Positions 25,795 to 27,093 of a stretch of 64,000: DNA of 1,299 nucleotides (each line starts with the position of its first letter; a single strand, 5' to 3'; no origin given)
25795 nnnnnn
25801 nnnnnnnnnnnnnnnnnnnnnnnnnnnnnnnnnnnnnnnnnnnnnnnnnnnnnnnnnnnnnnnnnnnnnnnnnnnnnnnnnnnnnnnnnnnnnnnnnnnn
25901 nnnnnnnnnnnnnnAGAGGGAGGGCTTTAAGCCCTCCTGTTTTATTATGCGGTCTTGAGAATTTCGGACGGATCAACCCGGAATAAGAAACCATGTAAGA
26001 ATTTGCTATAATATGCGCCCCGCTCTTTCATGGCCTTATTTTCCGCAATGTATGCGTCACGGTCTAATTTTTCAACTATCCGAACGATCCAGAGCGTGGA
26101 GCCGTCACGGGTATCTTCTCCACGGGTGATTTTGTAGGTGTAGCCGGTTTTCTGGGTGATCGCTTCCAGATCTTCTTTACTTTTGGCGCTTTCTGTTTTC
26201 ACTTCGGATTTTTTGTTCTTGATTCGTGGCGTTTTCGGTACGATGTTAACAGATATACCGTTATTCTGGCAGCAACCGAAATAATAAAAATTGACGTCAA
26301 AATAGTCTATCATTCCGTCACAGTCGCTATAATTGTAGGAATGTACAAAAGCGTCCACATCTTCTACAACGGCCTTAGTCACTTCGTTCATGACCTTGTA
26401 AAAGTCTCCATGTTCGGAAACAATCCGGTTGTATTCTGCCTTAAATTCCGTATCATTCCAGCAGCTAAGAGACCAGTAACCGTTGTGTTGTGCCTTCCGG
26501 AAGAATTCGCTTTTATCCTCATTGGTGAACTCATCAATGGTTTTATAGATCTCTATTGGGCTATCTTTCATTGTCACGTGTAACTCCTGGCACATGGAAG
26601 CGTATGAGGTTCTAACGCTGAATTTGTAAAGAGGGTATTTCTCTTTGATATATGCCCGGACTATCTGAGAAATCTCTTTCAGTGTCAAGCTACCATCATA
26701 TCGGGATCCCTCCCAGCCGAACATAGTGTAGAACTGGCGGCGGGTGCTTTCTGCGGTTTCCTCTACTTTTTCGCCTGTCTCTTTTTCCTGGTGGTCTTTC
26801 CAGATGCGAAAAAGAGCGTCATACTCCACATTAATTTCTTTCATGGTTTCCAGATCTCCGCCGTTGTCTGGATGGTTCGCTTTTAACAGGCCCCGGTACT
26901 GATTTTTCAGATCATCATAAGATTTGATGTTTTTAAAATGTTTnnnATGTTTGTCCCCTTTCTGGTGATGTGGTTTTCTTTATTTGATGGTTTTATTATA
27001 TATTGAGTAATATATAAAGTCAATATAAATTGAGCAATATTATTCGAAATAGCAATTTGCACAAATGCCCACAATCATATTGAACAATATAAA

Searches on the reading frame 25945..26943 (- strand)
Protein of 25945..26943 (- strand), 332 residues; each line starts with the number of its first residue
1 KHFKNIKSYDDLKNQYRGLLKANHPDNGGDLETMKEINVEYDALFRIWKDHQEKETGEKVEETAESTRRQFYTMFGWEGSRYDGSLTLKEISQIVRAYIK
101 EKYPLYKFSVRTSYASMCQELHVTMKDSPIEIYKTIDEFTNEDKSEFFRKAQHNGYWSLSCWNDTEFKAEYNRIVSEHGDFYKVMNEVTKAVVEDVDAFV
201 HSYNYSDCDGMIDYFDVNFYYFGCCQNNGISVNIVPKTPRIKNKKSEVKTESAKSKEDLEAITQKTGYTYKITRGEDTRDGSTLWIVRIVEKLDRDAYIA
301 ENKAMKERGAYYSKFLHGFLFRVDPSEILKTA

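Call 54: search_protein_families(library=pfam, proteins=[window:25945-26943:-], max_evalue=0.0001)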
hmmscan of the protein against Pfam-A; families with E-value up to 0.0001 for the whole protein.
window:25945-26943:- (332 aa): 1 family
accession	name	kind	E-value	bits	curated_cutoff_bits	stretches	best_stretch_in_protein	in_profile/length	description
PF18847.6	LPD29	-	3.3e-09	37.7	27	1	88-149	3-60/93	Large polyvalent protein associated domain 29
